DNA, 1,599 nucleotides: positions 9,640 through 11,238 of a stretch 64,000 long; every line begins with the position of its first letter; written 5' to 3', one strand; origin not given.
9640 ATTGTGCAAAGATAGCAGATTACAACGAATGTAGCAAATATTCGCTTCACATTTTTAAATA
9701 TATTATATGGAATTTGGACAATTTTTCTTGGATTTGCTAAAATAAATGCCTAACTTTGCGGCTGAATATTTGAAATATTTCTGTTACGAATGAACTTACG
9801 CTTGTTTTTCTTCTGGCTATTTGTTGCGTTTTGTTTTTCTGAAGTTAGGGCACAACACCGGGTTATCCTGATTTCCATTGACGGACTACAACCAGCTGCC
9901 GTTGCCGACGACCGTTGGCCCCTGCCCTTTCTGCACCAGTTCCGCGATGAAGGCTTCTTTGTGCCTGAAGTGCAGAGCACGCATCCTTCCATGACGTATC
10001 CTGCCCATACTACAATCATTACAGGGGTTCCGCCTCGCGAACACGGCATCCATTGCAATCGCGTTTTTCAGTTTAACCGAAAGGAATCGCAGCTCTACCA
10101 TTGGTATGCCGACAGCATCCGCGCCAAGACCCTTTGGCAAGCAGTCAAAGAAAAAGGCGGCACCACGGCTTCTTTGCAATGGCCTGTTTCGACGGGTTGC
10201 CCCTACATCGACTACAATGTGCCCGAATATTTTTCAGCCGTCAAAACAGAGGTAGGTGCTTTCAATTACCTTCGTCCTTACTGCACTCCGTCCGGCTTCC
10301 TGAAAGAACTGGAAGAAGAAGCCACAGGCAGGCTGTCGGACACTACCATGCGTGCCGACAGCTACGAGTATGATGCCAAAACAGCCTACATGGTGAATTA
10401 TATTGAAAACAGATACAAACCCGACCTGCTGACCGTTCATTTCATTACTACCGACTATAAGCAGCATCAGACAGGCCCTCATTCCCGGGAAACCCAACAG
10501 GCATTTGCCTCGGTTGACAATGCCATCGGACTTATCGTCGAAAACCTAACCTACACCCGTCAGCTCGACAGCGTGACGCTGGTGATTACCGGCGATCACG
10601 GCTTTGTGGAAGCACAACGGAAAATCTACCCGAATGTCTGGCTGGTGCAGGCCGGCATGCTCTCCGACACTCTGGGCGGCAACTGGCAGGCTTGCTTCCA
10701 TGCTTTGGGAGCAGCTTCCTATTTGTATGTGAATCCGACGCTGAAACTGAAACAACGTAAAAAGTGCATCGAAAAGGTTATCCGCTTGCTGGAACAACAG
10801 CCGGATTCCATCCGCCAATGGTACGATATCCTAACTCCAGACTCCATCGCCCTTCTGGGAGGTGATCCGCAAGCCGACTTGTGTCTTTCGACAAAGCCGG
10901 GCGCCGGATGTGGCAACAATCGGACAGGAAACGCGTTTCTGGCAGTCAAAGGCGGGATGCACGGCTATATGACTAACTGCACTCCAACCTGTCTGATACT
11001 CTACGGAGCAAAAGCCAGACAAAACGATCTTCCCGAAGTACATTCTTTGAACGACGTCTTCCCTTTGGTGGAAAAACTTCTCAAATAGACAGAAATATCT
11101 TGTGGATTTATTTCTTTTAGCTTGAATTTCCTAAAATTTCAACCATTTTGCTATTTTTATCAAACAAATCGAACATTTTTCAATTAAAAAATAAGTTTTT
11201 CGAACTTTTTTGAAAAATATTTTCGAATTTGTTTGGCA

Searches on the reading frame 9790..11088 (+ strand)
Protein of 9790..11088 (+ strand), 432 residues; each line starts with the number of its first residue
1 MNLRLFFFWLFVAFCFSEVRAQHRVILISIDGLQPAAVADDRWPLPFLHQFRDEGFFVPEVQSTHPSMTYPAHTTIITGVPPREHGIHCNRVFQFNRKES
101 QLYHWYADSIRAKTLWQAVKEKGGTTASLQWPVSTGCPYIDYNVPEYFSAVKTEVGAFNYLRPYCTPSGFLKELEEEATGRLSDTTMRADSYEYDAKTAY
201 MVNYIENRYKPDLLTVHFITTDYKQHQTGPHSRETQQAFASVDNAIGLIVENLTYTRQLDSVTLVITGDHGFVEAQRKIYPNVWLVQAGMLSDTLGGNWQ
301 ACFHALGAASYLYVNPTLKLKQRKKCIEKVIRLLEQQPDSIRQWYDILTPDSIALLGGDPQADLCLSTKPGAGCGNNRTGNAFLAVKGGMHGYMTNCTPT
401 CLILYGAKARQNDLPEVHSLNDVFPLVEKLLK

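Call 90: search_protein_families(library=pfam, proteins=[window:9790-11088:+], max_evalue=0.0001)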
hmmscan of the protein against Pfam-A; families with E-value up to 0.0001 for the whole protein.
window:9790-11088:+ (432 aa): 2 families
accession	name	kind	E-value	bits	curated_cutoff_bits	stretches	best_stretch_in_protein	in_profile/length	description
PF01663.27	Phosphodiest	-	9.3e-46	157.4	23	1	25-338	1-283/342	Type I phosphodiesterase / nucleotide pyrophosphatase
PF00884.28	Sulfatase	-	4.6e-05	23.3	25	0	26-272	4-243/301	Sulfatase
